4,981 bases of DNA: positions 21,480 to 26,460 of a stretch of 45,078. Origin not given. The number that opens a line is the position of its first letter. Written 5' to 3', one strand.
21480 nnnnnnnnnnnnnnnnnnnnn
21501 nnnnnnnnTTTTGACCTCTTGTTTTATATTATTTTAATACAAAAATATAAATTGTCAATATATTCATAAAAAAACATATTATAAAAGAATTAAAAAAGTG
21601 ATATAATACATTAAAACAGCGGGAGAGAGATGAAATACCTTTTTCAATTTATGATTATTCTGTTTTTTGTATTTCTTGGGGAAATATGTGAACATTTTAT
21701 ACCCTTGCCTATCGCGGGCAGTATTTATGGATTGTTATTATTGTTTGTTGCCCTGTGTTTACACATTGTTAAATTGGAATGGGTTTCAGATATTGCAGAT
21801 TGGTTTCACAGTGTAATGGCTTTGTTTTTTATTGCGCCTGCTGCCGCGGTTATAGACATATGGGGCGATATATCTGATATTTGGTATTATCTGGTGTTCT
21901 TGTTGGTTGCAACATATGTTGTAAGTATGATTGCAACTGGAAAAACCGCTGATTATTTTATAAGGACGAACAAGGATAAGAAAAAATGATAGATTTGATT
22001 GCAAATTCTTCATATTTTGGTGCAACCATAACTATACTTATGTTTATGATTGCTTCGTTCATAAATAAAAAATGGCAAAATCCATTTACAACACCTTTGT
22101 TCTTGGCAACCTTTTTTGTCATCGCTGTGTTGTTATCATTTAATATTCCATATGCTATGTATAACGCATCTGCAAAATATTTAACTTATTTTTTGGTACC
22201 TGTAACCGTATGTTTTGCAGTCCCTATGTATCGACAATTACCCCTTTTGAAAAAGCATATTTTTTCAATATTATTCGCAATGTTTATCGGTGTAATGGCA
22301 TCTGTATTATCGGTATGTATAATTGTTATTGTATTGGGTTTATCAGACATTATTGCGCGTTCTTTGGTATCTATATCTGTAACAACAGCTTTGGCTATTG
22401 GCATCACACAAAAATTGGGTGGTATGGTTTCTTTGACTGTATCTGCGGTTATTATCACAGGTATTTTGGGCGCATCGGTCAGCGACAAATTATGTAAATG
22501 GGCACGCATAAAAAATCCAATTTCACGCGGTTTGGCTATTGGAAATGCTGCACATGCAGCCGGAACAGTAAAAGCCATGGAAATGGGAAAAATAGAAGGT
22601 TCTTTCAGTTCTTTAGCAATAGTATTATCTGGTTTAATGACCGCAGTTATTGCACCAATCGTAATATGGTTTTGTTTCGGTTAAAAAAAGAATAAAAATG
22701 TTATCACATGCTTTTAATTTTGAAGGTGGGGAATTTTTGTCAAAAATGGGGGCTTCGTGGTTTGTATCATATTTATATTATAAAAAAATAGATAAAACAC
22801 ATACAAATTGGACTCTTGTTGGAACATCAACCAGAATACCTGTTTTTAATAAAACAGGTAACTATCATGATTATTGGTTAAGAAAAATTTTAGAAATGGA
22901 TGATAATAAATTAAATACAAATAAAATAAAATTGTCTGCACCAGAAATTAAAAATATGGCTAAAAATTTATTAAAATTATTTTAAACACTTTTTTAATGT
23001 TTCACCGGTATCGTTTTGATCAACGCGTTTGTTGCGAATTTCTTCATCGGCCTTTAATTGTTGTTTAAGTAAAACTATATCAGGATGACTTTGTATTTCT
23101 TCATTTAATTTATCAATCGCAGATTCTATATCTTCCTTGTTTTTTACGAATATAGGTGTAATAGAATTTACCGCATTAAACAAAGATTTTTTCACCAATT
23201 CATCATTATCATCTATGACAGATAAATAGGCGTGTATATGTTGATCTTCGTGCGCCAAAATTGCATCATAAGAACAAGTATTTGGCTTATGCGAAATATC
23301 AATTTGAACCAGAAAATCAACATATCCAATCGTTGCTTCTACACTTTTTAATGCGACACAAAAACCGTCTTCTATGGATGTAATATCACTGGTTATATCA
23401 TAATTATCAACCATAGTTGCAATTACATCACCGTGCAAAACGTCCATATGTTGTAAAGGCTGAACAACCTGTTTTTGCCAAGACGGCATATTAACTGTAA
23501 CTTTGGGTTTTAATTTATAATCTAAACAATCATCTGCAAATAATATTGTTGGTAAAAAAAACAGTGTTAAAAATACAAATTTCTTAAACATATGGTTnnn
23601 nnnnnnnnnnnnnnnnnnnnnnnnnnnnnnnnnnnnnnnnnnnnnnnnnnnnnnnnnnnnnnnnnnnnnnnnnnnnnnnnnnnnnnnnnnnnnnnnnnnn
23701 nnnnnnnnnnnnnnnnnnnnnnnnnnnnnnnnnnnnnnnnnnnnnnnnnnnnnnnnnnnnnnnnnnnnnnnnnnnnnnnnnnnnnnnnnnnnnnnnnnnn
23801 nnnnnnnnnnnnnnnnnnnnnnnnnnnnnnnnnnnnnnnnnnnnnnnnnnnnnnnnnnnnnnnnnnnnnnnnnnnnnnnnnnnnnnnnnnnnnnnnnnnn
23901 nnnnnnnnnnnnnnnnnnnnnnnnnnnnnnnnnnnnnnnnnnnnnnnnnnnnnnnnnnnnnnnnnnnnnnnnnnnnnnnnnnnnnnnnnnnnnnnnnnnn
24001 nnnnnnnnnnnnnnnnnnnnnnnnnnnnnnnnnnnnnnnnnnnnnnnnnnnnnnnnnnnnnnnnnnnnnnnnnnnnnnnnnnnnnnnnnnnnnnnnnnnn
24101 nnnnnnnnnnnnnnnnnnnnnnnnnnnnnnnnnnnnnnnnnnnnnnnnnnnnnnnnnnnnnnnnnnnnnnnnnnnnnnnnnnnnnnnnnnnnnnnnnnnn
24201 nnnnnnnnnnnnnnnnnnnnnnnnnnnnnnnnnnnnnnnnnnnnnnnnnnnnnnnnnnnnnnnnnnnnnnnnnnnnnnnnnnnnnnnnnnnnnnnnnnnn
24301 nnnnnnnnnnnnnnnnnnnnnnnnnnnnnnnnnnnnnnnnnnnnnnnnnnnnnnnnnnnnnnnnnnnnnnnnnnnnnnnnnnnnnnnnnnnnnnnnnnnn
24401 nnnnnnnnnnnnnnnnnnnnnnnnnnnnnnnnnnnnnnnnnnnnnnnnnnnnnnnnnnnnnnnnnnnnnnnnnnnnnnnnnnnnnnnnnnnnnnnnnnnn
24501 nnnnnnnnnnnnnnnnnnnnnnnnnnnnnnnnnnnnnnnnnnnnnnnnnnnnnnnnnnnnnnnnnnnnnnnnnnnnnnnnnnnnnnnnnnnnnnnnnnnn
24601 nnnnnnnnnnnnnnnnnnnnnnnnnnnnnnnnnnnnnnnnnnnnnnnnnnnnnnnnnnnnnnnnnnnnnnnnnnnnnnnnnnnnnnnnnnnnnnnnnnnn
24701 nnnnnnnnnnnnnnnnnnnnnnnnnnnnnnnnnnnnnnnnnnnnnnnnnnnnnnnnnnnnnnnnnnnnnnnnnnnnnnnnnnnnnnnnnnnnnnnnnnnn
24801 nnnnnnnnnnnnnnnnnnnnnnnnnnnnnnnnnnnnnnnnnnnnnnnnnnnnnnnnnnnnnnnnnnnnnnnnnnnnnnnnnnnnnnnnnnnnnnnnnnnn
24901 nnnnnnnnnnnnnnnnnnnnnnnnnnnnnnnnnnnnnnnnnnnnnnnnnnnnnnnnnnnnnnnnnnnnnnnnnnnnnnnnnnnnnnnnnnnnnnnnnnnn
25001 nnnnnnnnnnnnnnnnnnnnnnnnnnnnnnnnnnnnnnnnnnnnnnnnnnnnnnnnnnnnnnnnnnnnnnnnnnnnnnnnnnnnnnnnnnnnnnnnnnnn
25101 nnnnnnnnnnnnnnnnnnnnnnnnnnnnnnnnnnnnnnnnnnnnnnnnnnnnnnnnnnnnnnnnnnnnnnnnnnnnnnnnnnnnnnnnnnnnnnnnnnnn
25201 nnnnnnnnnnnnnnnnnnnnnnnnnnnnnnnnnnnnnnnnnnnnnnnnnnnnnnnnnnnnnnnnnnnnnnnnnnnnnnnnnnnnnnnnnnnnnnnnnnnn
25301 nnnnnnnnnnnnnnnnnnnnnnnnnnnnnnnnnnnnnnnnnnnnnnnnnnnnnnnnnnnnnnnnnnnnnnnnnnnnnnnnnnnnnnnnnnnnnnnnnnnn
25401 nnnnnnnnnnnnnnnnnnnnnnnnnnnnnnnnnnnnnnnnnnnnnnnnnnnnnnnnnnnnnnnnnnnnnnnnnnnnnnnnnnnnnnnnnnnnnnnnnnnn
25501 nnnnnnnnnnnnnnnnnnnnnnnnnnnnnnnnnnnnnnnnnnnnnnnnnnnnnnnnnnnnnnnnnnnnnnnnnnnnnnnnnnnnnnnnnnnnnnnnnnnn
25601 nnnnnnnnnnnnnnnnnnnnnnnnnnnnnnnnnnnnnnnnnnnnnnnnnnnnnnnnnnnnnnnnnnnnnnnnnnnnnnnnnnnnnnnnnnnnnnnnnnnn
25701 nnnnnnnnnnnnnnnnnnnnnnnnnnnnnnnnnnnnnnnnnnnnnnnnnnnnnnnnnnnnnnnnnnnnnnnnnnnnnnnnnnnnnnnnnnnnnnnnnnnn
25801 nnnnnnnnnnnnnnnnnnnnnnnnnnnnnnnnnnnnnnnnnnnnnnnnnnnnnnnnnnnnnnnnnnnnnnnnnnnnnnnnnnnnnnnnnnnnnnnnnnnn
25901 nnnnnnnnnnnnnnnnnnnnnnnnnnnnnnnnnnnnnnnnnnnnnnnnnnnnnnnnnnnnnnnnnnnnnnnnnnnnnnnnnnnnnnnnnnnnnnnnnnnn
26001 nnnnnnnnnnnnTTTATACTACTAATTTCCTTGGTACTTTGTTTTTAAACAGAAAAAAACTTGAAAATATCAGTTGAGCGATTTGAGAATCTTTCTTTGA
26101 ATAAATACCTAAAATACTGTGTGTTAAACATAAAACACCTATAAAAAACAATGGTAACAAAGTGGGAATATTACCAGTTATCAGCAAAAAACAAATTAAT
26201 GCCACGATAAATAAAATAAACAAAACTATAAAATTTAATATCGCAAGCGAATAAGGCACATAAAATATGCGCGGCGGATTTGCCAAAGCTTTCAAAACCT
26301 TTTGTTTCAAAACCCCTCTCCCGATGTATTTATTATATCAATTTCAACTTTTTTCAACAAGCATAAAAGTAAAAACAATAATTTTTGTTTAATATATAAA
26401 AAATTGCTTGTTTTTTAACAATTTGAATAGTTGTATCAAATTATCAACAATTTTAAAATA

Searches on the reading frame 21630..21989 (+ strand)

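Call 10: search_protein_families(library=pfam, proteins=[window:21630-21989:+], max_evalue=0.001)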
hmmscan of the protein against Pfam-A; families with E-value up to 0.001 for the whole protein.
window:21630-21989:+ (119 aa): 1 family
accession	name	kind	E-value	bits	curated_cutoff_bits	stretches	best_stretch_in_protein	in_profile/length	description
PF03788.19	LrgA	-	2.7e-25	88.6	28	1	15-106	2-93/94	LrgA family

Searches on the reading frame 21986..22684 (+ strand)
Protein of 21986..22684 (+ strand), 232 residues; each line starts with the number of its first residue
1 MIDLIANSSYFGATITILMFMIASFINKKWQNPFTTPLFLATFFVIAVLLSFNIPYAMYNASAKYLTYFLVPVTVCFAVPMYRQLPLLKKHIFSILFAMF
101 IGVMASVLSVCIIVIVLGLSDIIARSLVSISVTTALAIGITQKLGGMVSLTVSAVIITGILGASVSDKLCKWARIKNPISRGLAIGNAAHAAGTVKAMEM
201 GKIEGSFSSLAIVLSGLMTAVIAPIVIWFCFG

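Call 10: search_protein_families(library=pfam, proteins=[window:21986-22684:+], max_evalue=0.001)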
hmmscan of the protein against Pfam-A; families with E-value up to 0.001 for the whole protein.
window:21986-22684:+ (232 aa): 1 family
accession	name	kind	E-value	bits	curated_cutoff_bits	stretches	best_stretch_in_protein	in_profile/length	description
PF04172.21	LrgB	-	8.7e-72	241.4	25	1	16-227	1-212/214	LrgB-like family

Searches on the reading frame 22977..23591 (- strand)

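Call 10: search_protein_families(library=pfam, proteins=[window:22977-23591:-], max_evalue=0.001)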
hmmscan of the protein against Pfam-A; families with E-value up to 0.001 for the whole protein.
window:22977-23591:- (204 aa): 0 families

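Call 84: search_protein_families(library=pfam, proteins=[window:22977-23591:-], max_evalue=10)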
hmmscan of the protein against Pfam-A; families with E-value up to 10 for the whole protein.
window:22977-23591:- (204 aa): 2 families
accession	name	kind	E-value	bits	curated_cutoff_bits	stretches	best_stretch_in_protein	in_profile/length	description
PF14116.11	YyzF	-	0.65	10.5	27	1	153-180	4-31/48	YyzF-like protein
PF11423.14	Repressor_Mnt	-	4.5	7.6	20.9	0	127-139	9-21/28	Regulatory protein Mnt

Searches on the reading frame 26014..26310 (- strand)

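Call 10: search_protein_families(library=pfam, proteins=[window:26014-26310:-], max_evalue=0.001)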
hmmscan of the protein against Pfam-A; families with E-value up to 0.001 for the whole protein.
window:26014-26310:- (98 aa): 1 family
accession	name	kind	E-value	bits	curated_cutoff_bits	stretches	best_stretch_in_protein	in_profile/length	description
PF05101.18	VirB3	-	0.00021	22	23.9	1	4-83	4-69/84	Type IV secretory pathway, VirB3-like protein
